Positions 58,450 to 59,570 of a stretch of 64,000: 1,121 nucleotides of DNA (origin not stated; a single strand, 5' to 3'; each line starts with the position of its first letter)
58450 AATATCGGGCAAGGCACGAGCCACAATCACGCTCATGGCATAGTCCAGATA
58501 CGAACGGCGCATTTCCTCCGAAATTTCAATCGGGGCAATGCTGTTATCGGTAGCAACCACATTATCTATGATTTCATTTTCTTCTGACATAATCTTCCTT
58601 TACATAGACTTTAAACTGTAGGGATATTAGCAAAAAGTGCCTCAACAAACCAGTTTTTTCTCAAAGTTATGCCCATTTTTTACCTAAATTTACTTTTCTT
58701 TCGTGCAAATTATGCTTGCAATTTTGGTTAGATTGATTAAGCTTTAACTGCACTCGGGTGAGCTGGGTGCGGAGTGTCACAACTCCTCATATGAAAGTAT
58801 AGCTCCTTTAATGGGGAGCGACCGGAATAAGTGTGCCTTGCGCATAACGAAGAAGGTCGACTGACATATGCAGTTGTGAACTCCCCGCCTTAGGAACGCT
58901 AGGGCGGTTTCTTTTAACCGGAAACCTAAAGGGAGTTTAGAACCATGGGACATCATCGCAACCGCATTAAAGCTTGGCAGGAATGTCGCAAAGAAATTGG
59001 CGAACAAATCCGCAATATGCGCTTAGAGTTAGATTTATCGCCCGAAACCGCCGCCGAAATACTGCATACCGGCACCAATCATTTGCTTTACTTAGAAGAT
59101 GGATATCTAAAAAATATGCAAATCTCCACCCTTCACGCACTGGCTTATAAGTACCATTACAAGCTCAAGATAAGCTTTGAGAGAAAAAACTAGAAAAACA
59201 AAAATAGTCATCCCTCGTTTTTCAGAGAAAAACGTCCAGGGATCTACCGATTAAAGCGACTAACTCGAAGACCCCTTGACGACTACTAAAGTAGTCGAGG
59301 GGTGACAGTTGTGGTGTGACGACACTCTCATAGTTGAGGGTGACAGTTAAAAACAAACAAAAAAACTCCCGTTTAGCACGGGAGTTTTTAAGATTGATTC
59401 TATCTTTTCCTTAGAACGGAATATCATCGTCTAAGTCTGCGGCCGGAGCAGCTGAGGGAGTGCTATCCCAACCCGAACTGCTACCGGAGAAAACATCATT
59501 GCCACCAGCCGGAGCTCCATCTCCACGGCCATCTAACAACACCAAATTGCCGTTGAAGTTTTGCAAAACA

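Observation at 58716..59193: Riboswitch/attenuator-like module (copy A): promoter, ~195-nt structured leader with internal terminator, SD, 82-aa XRE HTH ORF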

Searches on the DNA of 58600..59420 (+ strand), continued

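Call 71: search_with_rna_model(model_id=R1, sources=[L052, L053, L054, L055, L056, L057, L058, L059, L060, L061, L062, L063, L064, L065, L066, L067, L068, L069, L070, L071, L072, L073, L074, L075, L076, L077, L078, L079, L080, L081, L082, L083, L084, L085, L086, L087, L088, L089, L090, L091, L092, L093, L094, L095, L096, L097, L098, L099, L100, L101, L102, L103, L104, L105, L106, L107, L108, L109, L110, L111, L112, L113, L114, L115, L116, L117, L118, L119, L120, L121, L122, L123, L124, L125, L126, L127, L128, L129, L130, L131, L132, L133, L134, L135, L136, L137, L138, L139, L140, L141, L142, L143, L144, L145, L146, L147, L148, L149, L150, L151], max_evalue=0.001, make_alignment=true)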
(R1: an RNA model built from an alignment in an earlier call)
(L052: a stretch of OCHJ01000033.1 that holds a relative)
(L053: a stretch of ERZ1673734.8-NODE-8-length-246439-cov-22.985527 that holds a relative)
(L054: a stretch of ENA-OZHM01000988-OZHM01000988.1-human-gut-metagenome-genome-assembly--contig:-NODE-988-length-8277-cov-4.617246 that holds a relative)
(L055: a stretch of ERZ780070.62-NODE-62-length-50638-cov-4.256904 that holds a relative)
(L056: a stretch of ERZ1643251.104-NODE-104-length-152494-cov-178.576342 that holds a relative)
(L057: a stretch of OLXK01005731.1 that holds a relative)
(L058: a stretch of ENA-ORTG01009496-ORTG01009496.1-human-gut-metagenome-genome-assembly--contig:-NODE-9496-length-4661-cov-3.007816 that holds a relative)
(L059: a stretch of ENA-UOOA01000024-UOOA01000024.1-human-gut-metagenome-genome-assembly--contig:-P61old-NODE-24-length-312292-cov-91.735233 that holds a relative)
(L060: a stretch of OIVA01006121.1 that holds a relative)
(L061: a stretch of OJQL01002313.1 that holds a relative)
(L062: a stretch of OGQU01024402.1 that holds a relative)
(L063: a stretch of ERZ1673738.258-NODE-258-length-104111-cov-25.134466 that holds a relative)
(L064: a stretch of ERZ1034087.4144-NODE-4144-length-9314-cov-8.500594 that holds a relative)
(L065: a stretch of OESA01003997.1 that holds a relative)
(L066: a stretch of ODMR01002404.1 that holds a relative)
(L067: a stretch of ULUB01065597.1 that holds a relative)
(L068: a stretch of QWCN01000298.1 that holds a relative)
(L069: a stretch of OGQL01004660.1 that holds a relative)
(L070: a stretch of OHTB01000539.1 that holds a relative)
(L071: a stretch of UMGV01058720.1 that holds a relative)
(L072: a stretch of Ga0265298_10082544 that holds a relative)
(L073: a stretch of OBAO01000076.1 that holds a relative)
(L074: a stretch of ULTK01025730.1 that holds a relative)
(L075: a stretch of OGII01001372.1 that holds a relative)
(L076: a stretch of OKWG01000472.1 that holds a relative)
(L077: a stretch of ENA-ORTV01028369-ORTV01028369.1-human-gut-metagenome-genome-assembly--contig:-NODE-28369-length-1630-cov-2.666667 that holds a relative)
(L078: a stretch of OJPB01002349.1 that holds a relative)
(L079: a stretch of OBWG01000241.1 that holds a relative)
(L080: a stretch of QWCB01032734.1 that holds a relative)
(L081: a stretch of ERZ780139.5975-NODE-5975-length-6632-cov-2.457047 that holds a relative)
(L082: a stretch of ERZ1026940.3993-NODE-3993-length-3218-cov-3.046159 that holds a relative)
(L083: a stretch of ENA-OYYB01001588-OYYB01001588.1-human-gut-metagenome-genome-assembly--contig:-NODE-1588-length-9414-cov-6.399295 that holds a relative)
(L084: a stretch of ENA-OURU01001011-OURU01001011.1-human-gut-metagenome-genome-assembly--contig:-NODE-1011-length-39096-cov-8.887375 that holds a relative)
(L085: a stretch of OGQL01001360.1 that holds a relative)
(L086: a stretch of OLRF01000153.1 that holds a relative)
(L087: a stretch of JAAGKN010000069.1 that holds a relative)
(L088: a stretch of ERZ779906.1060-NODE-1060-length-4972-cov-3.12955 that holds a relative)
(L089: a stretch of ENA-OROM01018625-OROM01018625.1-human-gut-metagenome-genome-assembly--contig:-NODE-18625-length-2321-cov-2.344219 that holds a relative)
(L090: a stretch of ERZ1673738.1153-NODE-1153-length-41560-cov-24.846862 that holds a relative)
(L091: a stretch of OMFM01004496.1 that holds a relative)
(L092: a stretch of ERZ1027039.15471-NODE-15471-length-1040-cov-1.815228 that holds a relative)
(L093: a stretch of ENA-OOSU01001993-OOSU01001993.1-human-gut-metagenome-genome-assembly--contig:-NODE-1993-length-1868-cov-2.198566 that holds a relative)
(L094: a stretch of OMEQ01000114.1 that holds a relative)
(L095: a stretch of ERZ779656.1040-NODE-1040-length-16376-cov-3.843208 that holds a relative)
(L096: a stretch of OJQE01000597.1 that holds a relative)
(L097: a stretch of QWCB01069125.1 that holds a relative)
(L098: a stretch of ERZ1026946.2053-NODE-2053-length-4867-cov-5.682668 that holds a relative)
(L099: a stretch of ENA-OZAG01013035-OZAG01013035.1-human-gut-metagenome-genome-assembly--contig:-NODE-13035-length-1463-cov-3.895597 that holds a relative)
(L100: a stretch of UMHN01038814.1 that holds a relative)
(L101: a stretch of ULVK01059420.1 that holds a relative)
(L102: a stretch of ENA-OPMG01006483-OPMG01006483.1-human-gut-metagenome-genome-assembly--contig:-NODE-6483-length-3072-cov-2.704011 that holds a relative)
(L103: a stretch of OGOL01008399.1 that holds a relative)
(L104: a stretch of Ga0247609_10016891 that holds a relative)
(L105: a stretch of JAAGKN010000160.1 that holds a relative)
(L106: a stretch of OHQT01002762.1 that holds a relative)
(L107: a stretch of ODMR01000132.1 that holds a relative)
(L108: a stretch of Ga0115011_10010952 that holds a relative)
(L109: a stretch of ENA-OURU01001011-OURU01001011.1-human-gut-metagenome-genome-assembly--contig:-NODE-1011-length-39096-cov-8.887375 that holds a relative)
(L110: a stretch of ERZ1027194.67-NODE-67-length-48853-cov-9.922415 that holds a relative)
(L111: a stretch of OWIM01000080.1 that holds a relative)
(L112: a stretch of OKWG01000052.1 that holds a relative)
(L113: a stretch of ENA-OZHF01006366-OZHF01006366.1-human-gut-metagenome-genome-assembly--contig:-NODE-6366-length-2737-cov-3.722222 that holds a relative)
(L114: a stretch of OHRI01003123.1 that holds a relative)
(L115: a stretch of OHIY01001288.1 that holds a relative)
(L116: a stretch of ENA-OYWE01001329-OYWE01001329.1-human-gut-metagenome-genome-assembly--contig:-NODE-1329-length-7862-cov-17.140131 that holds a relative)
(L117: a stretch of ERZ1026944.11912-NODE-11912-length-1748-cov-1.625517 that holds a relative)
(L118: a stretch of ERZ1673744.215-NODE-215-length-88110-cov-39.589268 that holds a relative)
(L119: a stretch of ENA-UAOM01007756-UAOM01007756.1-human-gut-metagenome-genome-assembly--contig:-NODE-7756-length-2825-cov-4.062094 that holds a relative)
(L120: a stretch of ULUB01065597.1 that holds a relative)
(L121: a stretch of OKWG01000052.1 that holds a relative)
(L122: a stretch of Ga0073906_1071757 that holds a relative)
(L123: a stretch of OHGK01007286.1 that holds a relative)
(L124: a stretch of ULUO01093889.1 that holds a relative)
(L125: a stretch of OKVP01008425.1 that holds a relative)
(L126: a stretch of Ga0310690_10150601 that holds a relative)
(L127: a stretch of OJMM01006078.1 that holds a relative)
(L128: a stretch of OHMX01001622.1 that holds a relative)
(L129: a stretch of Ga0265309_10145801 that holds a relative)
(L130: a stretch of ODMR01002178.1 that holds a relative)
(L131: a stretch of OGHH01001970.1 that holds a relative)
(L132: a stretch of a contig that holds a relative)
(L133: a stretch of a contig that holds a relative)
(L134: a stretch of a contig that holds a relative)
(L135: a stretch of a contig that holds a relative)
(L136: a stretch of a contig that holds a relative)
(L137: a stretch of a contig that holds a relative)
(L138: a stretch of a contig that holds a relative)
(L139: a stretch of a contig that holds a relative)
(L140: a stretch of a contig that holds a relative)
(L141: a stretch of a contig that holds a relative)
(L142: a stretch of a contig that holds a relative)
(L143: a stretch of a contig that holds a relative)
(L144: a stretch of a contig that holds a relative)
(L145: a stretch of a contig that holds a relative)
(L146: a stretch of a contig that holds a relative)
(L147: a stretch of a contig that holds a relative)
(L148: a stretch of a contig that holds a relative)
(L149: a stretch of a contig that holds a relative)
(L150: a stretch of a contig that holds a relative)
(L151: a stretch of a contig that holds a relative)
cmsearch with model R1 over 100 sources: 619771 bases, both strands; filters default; matches with E-value up to 0.001: 114.
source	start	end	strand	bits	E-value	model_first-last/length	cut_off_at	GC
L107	5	207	-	223.1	2e-59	1-203/203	no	0.5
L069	6353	6554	+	222.9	2.3e-59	1-203/203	no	0.52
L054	1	188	-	201.5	1.8e-53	1-189/203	3'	0.52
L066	13707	13895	+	196.3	5.3e-52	1-189/203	3'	0.51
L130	12688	12889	+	192.4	6.1e-51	1-203/203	no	0.46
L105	154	350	+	165.9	1.3e-43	1-203/203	no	0.43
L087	3909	4110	+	159.2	9.1e-42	1-203/203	no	0.42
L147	1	167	-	151.4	1.3e-39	1-165/203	3'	0.5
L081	6418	6621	+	150.4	2.5e-39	1-203/203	no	0.47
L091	2129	2332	-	150.4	2.5e-39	1-203/203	no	0.47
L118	442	645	-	150.4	2.5e-39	1-203/203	no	0.47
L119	279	482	+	150.4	2.5e-39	1-203/203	no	0.47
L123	1374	1577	-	150.4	2.5e-39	1-203/203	no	0.47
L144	4959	5160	-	148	1.1e-38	1-203/203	no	0.48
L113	2522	2732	+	147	2.1e-38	1-203/203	no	0.46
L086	420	629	+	142.4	4.1e-37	1-203/203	no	0.46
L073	14419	14628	-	142.3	4.4e-37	1-203/203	no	0.46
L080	439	646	-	138.4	5.1e-36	1-203/203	no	0.45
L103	4117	4312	+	130.1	1e-33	1-203/203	no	0.45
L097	490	695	+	126.2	1.2e-32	1-203/203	no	0.4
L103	4371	4573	+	124.3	4.1e-32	1-203/203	no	0.42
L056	842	1044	-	122.1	1.6e-31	1-203/203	no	0.43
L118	705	903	-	119.4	9.5e-31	1-203/203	no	0.41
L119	21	219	+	119.4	9.5e-31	1-203/203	no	0.41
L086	158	356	+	115.9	8.6e-30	1-203/203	no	0.42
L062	1007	1211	+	115.8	9.4e-30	1-203/203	no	0.44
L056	322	528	-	110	3.6e-28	1-203/203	no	0.45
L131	3577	3760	-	110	3.8e-28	1-203/203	no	0.45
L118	964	1161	-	109.1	6.8e-28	1-203/203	no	0.47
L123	1638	1837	-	107.9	1.5e-27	1-203/203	no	0.46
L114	667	853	-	105.7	5.8e-27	1-203/203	no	0.46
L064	5715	5901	+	104.8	1e-26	1-203/203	no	0.44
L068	5945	6136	-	104.5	1.2e-26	1-203/203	no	0.48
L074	3518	3704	-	103.9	1.8e-26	1-203/203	no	0.45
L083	3552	3738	-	103.9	1.8e-26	1-203/203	no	0.45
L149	622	812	-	102.6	4.2e-26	1-203/203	no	0.47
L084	3698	3897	-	102.5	4.5e-26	1-203/203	no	0.47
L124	3746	3946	+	102.2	5.5e-26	1-203/203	no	0.38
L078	1982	2170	+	101.4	8.9e-26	1-203/203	no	0.46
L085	8548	8747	-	100.2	1.9e-25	1-203/203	no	0.46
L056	587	783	-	99.6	2.8e-25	1-203/203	no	0.48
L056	1103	1299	-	99.6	2.8e-25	1-203/203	no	0.48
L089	1093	1293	-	99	4.1e-25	1-203/203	no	0.48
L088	2893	3064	+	98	7.8e-25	3-178/203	no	0.46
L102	1090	1277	-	97.6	1e-24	1-203/203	no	0.46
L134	3471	3662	-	96.4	2.1e-24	1-203/203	no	0.45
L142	102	292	+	95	5e-24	1-203/203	no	0.45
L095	431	618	+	94.8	5.9e-24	1-203/203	no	0.46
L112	13714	13904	+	93.3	1.5e-23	1-203/203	no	0.41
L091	2393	2589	-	87.1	8e-22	1-203/203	no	0.46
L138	327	525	+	86.1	1.5e-21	1-203/203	no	0.42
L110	245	444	+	84.9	3.1e-21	1-203/203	no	0.44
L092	144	333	-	84.4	4.5e-21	1-203/203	no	0.42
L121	9161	9354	+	84.3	4.7e-21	1-203/203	no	0.39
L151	3399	3591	+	83.9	6e-21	1-203/203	no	0.4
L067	276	465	+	83.4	8.3e-21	1-203/203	no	0.44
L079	3555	3750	+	82.6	1.4e-20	1-203/203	no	0.42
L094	1925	2120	+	82.6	1.4e-20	1-203/203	no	0.42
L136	245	415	+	82.6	1.4e-20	3-178/203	no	0.47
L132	6035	6229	+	81.5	2.8e-20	1-203/203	no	0.41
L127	4459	4652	+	81.5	2.8e-20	1-203/203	no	0.4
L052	260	453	-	81.2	3.3e-20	1-203/203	no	0.4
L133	4719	4916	-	80.8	4.5e-20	1-203/203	no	0.37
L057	4564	4760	+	80.7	4.8e-20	1-203/203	no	0.46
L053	5175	5368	+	80.3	5.9e-20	1-203/203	no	0.39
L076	7854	8044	+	78.8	1.5e-19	1-203/203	no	0.4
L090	7072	7269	-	78.6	1.8e-19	1-203/203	no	0.41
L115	3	200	-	77.9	2.8e-19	1-203/203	no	0.4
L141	322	518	+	77.4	3.9e-19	1-203/203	no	0.46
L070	6875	7067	+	76.4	7.3e-19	1-203/203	no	0.39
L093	780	975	-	76.3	7.5e-19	1-203/203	no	0.4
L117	555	749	+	76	9.5e-19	1-203/203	no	0.4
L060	1011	1205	-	74.6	2.3e-18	1-203/203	no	0.41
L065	948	1139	+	74.1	3e-18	1-203/203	no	0.41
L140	529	723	+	74.1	3.1e-18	1-203/203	no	0.4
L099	507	701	-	73.7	3.9e-18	1-203/203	no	0.4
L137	456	648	+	72.6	8.1e-18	1-203/203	no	0.4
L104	5160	5347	-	72.2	1.1e-17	1-203/203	no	0.38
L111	2263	2455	-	72.1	1.1e-17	1-203/203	no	0.4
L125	17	210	-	71.3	1.8e-17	1-203/203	no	0.42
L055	7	211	-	71.3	1.8e-17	1-203/203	no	0.35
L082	540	734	-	71.1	2.2e-17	1-203/203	no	0.4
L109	400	600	-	70.5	3.1e-17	1-203/203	no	0.42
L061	9563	9752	+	70.3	3.5e-17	1-203/203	no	0.41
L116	2015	2202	+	70.1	4e-17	1-203/203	no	0.42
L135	8150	8337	-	69.9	4.4e-17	1-203/203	no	0.42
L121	9703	9889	+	69.1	7.4e-17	1-203/203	no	0.43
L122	571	734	+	69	8.2e-17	3-173/203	no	0.4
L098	19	187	-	68.6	1e-16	3-174/203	no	0.42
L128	49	244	-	67.9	1.7e-16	1-203/203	no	0.41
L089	837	1033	-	67.5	2.1e-16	1-203/203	no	0.46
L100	1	193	-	67.5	2.1e-16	1-197/203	3'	0.41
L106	757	954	-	67.4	2.2e-16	1-203/203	no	0.41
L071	4580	4766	+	67.2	2.5e-16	1-203/203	no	0.49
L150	11446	11612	+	66.7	3.4e-16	1-178/203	3'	0.43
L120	11723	11889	+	66.2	4.9e-16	1-172/203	3'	0.42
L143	831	1003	+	64.6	1.4e-15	1-181/203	3'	0.41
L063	14126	14293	+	63.3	3e-15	1-174/203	3'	0.43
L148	179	389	-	62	7e-15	1-203/203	no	0.47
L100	7642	7810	+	61.9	7.3e-15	1-173/203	3'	0.44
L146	927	1113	+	61.9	7.4e-15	1-203/203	no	0.36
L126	1485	1671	+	61.2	1.2e-14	1-203/203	no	0.39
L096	9181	9357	+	60.8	1.5e-14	1-189/203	3'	0.43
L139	723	906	+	57.4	1.3e-13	1-203/203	no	0.39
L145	762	945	+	57.4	1.3e-13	1-203/203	no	0.39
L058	8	173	-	57.1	1.5e-13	1-203/203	no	0.41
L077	7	163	-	50.6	1e-11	1-203/203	no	0.42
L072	841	1024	-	50.4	1.1e-11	1-203/203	no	0.39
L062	641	850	+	50.2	1.2e-11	1-203/203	no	0.5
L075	12753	12939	-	45.1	3.3e-10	1-203/203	no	0.48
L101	2639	2825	+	45.1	3.3e-10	1-203/203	no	0.48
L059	3199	3385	+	43.3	1e-09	1-203/203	no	0.47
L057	4195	4405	+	40.8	4.9e-09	1-203/203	no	0.53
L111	9907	10074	+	36.9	5.9e-08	1-203/203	no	0.43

Alignment A4: 114 matches aligned to the model, 329 columns, each read 5' to 3' on its own strand. Consensus structure (alignment columns), stored with it:
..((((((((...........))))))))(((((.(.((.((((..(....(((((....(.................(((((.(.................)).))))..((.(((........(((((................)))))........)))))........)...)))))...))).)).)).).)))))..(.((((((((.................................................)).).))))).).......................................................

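Call 72: search_with_rna_model(model_id=R1, sources=[L152, L153, L154, L155, L156, L157, L158, L159, L160, L161, L162, L163, L164, L165, L166, L167, L168, L169, L170, L171, L172, L173, L174, L175, L176, L177], max_evalue=0.001)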
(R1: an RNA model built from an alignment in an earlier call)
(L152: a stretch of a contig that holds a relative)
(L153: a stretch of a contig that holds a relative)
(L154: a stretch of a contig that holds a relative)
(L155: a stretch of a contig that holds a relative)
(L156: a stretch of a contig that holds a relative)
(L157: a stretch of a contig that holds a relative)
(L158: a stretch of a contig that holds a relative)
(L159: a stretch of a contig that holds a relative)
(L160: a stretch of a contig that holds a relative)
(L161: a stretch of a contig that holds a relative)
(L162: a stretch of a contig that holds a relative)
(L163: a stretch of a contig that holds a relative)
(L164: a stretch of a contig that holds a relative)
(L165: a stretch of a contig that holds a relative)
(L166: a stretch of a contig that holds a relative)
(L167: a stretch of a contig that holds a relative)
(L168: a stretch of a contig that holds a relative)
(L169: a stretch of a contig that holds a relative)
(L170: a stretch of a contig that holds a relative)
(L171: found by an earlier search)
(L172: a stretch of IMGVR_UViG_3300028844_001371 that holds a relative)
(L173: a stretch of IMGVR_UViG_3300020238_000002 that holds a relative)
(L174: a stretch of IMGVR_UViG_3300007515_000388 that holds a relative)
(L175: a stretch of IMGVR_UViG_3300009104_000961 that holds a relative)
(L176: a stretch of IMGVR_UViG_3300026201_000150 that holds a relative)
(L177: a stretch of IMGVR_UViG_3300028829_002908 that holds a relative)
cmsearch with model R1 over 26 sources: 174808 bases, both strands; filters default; matches with E-value up to 0.001: 24.
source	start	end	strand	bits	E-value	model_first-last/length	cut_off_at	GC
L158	954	1157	+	150.4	7.2e-40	1-203/203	no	0.47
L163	5557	5763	-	136.8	4.1e-36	1-203/203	no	0.43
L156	2034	2228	+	111.8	3.2e-29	1-203/203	no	0.47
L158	697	894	+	111.1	5.4e-29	1-203/203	no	0.46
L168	5768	5954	+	106.6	9.3e-28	1-203/203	no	0.45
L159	5792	5978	+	103.9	5e-27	1-203/203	no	0.45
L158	439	636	+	98.5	1.6e-25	1-203/203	no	0.47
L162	129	330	-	96.2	6.8e-25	1-203/203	no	0.46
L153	536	724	-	93.6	3.5e-24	1-203/203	no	0.47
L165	259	457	+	88.1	1.2e-22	1-203/203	no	0.43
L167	1817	2010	+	87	2.4e-22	1-203/203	no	0.4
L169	272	461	+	84.4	1.3e-21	1-203/203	no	0.42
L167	1274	1467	+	82.5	4.2e-21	1-203/203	no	0.38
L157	5713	5907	-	81.5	8.1e-21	1-203/203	no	0.4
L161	3690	3885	+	80.3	1.7e-20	1-203/203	no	0.4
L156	2287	2484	+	80.2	1.8e-20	1-203/203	no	0.45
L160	6180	6376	+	78.9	4.2e-20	1-203/203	no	0.39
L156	1780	1973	+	77.5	9.9e-20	1-203/203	no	0.48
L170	4577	4768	+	76.2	2.3e-19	1-203/203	no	0.42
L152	5452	5644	+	72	3.4e-18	1-203/203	no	0.4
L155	79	248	-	65.8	1.7e-16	3-174/203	no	0.45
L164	14806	14965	+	63.9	5.9e-16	1-163/203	3'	0.44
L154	1234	1420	+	45.1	9.3e-11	1-203/203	no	0.48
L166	951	1137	+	45.1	9.3e-11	1-203/203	no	0.48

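Call 85: build_rna_model(alignment_id=A4)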
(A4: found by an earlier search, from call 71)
Model R2 built from alignment A4 (114 sequences, 329 columns); structure: stored with the alignment.
model positions 203; base pairs 52; branch points 3; effective number of sequences 3.59; information 0.59 bits per position. Calibrated on 0.2 Mb of random sequence (short: E-values are rough).
structure used (alignment columns):
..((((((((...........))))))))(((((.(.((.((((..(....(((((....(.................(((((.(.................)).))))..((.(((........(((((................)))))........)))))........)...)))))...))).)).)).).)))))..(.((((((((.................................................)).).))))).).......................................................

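Call 87: search_with_rna_model(model_id=R2, sources=[L017, L018], max_evalue=10, filters=off)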
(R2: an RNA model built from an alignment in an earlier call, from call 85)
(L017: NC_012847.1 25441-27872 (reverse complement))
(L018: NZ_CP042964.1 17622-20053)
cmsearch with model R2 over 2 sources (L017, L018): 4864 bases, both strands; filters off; matches with E-value up to 10: 76.
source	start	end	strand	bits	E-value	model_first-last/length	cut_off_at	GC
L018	19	150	-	12.1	0.0045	1-203/203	no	0.28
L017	28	160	-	10.2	0.015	1-203/203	no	0.29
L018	909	1021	-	9.9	0.018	1-203/203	no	0.32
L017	1671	1710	+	8.3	0.052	1-203/203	no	0.25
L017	1271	1359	+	7.8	0.072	26-137/203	no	0.37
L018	662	702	-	6.8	0.13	1-203/203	no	0.2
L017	1261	1355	-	6.5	0.16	1-203/203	no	0.34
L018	847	900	-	6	0.23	1-203/203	no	0.24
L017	906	1018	-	5.8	0.26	1-203/203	no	0.31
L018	1677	1719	+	5.6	0.3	1-203/203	no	0.26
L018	2051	2092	+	5.1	0.39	1-203/203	no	0.21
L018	953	994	+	5.1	0.4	1-203/203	no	0.33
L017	449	491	+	4.9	0.46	1-203/203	no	0.3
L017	945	988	+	4.8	0.48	1-203/203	no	0.25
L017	1713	1757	-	4.7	0.51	1-203/203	no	0.16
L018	1261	1357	-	4.7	0.53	1-203/203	no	0.41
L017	1742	1776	+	4.5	0.58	1-203/203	no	0.17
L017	2032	2073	+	4.4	0.64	1-203/203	no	0.24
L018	553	698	+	4.3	0.66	1-203/203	no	0.35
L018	1795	1839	+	4.2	0.72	1-203/203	no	0.2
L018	1220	1433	+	3.9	0.9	1-203/203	no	0.36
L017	665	705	-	3.7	1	1-203/203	no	0.22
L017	1441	1469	-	3.5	1.1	1-203/203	no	0.24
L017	847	898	-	3.4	1.2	1-203/203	no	0.25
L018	857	901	+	3.4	1.2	1-203/203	no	0.24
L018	1397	1437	-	3.3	1.3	1-203/203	no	0.24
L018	713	754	-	3.3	1.3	1-203/203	no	0.17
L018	703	736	+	3.3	1.3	1-203/203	no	0.15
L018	1720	1766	-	3.1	1.4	1-203/203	no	0.15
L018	482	506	+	3.1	1.5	1-203/203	no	0.24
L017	1418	1453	+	3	1.5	1-203/203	no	0.22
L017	863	910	+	2.9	1.6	1-203/203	no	0.23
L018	1095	1136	-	2.9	1.7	1-203/203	no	0.29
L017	728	765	+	2.7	1.9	1-203/203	no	0.13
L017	1876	1898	+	2.7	1.9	85-107/203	no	0.13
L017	1856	1898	-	2.5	2.1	1-203/203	no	0.23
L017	1076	1106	-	2.5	2.1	1-203/203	no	0.26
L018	1442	1480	-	2.5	2.2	1-203/203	no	0.21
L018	793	839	-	2.4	2.3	1-203/203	no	0.28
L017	238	339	+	2.3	2.5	1-203/203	no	0.39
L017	716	757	-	2.2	2.5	1-203/203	no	0.17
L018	1727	1764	+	2.2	2.6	1-203/203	no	0.13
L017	760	794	-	2.2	2.7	1-203/203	no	0.17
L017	1220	1246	+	2.1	2.7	1-203/203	no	0.41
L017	372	417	+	2.1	2.7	1-203/203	no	0.26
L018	1896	1918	+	2.1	2.8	85-107/203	no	0.17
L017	10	175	+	1.9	3.3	1-203/203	no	0.33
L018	16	52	+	1.8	3.3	1-203/203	no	0.3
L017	805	846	-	1.8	3.3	1-203/203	no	0.29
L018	278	314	-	1.8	3.5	1-203/203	no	0.3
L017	1782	1819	+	1.7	3.6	1-203/203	no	0.21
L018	787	827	+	1.6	3.8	1-203/203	no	0.2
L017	1047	1068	-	1.6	3.8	1-203/203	no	0.27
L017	672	707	+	1.6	3.9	1-203/203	no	0.19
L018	1876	1918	-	1.5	4.2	1-203/203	no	0.26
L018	363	400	+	1.4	4.3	1-203/203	no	0.32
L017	1122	1164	+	1.4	4.5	1-203/203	no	0.28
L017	287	323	-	1.3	4.5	1-203/203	no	0.32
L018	1032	1071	-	1.3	4.6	1-203/203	no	0.35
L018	1803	1839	-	1.3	4.6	1-203/203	no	0.19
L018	449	479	+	1.1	5.3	1-203/203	no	0.32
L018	907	950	+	1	5.7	1-203/203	no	0.25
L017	512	555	-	0.9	5.9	1-203/203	no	0.39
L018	2168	2209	+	0.9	5.9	1-203/203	no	0.36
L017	625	659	+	0.8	6.5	1-203/203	no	0.34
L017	2033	2077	-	0.7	6.9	1-203/203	no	0.27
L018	2058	2101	-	0.7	7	1-203/203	no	0.27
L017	2353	2388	+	0.6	7.1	1-203/203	no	0.39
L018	224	255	+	0.5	7.8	1-203/203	no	0.41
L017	495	515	+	0.5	7.8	1-203/203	no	0.29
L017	1132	1169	-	0.4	8.1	1-203/203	no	0.26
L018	1125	1170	+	0.4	8.3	1-203/203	no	0.35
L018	1555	1580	+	0.3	8.9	82-107/203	no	0.42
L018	1986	2023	-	0.2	9.4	1-203/203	no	0.5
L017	2371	2422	-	0.2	9.6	1-203/203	no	0.4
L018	196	231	-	0.2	9.7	1-203/203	no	0.25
